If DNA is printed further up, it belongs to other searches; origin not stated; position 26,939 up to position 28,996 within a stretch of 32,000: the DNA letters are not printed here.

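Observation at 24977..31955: Two converging polyprenyl-phosphate-sugar glycosylation modules of unknown target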

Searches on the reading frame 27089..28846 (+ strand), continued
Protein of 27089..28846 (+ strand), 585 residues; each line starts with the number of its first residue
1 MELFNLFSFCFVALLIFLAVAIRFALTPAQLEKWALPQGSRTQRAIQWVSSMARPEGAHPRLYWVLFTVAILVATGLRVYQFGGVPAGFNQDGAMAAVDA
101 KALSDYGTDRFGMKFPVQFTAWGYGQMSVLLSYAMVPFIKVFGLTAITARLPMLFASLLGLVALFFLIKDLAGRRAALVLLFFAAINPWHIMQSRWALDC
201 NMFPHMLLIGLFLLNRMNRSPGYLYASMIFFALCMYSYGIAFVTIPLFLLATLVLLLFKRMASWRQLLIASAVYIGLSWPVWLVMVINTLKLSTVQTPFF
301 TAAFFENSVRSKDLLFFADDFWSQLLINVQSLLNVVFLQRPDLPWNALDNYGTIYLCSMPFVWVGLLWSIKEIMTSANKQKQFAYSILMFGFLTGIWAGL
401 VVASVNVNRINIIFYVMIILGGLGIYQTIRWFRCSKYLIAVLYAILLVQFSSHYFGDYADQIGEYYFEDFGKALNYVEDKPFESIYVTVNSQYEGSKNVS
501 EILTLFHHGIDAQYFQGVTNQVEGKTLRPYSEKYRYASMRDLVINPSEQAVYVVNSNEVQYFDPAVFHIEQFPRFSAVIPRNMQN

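Call 45: search_solved_structures(query=L004:6806-8380:+, max_evalue=0.01)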
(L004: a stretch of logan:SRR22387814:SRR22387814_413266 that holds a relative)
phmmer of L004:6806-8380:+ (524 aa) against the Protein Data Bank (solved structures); distinct sequences matched with E-value up to 0.01: 77 (the best 60 are shown).
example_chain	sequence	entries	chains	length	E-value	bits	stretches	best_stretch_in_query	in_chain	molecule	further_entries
4dsg_A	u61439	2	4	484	8.9e-19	70.5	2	153-502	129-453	UDP-galactopyranose mutase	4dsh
3uka_A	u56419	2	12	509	4.4e-17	64.9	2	160-388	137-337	UDP-galactopyranose mutase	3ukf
3ukl_A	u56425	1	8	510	4.5e-17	64.9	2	160-388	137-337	UDP-galactopyranose mutase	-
3ukh_A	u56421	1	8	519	4.9e-17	64.8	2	160-388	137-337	UDP-galactopyranose mutase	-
4u8l_A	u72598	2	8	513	6.1e-17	64.5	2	160-390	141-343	UDP-galactopyranose mutase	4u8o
3ute_A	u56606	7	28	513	9.4e-17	63.9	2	160-390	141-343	UDP-galactopyranose mutase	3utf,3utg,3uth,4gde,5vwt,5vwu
4u8k_A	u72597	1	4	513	9.6e-17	63.8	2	160-390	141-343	UDP-galactopyranose mutase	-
4u8j_A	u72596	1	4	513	1e-16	63.7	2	160-390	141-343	UDP-galactopyranose mutase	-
3ukq_A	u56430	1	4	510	1.2e-16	63.6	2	160-388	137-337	UDP-galactopyranose mutase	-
3ukk_A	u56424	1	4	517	1.2e-16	63.5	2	160-388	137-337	UDP-galactopyranose mutase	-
3ukp_A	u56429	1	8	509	3e-16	62.2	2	160-388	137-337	UDP-galactopyranose mutase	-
4u8i_A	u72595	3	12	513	9.1e-16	60.6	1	160-390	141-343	UDP-galactopyranose mutase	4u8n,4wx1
4u8m_A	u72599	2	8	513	1.6e-15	59.8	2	160-389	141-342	UDP-galactopyranose mutase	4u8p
5hhf_A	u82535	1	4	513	2.3e-15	59.3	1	160-390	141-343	UDP-galactopyranose mutase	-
8p84_A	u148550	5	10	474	2e-07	33.1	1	4-67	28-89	Monoamine oxidase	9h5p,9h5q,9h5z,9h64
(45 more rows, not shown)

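Call 49: search_protein_families(library=pfam, proteins=[L004:6806-8380:+, L004:13674-15443:+, L007:9811-11115:+, L005:459-4301:-], max_evalue=0.1)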
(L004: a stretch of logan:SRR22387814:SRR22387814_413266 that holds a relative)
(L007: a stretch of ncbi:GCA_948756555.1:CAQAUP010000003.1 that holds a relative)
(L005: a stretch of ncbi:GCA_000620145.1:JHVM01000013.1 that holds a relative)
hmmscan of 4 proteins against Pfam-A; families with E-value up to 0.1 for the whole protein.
L004:6806-8380:+ (524 aa): 13 families
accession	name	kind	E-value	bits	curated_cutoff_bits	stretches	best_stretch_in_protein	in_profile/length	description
PF13450.12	NAD_binding_8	-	3.8e-12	46.7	21.9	1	7-73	1-67/68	NAD(P)-binding Rossmann-like domain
PF01593.30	Amino_oxidase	-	1.2e-11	45.1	19.8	1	13-312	2-260/443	Flavin containing amine oxidoreductase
PF01266.30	DAO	-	2.4e-08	34.3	27.9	1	5-41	2-37/353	FAD dependent oxidoreductase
PF00890.30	FAD_binding_2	-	9.1e-05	22.2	20.4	1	5-41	2-36/414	FAD binding domain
PF03486.20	HI0933_like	-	0.0001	22.3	50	1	5-40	3-36/244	HI0933-like protein Rossmann domain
PF01946.23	Thi4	-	0.00014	21.7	26.2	1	4-41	19-55/235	Thi4 family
PF12831.13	FAD_oxidored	-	0.00017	21.4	27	1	5-42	2-37/416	FAD dependent oxidoreductase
PF07992.20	Pyr_redox_2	-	0.00049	20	26.1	1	4-34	2-30/291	Pyridine nucleotide-disulphide oxidoreductase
PF01134.28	GIDA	-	0.00067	19.3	22.1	1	5-45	2-41/391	Glucose inhibited division protein A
PF01494.25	FAD_binding_3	-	0.0051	16.5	22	1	4-23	3-22/349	FAD binding domain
PF05834.18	Lycopene_cycl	-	0.017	14.6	23.4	0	5-37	2-34/380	Lycopene cyclase protein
PF00070.33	Pyr_redox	-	0.019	15.9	22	0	5-29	2-26/82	Pyridine nucleotide-disulphide oxidoreductase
PF13738.12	Pyr_redox_3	-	0.023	14.4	30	1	6-36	1-30/305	Pyridine nucleotide-disulphide oxidoreductase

L004:13674-15443:+ (589 aa): 0 families

L007:9811-11115:+ (434 aa): 1 family
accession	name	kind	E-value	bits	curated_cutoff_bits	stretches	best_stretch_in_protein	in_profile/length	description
PF13231.12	PMT_2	-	1.2e-05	26.1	26.1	1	130-245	4-127/160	Dolichyl-phosphate-mannose-protein mannosyltransferase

L005:459-4301:- (1280 aa): 7 families
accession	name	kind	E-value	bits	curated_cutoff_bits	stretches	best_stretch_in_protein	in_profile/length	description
PF02366.24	PMT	-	4.4e-20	72.7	22.7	1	896-1070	58-237/245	Dolichyl-phosphate-mannose-protein mannosyltransferase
PF16192.10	PMT_4TMC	-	1.2e-17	64.5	32.4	1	1084-1262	5-187/202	C-terminal four TMM region of protein-O-mannosyltransferase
PF13231.12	PMT_2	-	6.6e-13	49.6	26.1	2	883-1019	2-129/160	Dolichyl-phosphate-mannose-protein mannosyltransferase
PF00754.31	F5_F8_type_C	-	9.8e-05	22.9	28.2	1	727-807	23-112/127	F5/8 type C domain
PF02018.23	CBM_4_9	-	0.0012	19.6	25.9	1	36-148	3-112/136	Carbohydrate binding domain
PF22633.2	F5_F8_type_C_2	-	0.013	16.6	27.8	1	733-804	15-90/91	NedA-like, galactose-binding domain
PF22637.2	CBM_4_9_1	-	0.095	13.4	27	0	79-184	44-147/148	BppA domain 1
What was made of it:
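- The Deefgea fusion carries true PMT and PMT_4TMC domains (call 49).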

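Call 57: search_solved_structures(query=A3, max_evalue=1)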
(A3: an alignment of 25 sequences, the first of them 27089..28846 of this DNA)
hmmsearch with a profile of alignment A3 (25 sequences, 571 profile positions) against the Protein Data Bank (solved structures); distinct sequences matched with E-value up to 1: 2.
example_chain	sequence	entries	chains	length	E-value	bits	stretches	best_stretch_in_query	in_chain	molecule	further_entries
3j79_3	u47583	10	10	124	0.065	15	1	480-557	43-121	60S ribosomal protein uL29 | 60S ribosomal protein L35, putative | 60S ribosomal protein L35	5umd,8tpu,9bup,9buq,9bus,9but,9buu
3jbn_A3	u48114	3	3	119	0.1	14.3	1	480-556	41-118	60S ribosomal protein uL29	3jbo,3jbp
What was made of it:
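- Closest known: ArnC-ArnE/F-ArnT lipid A aminoarabinose pathway. Different: The 585-aa family has no sequence hit to ArnT structures, even with a profile (call 57).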
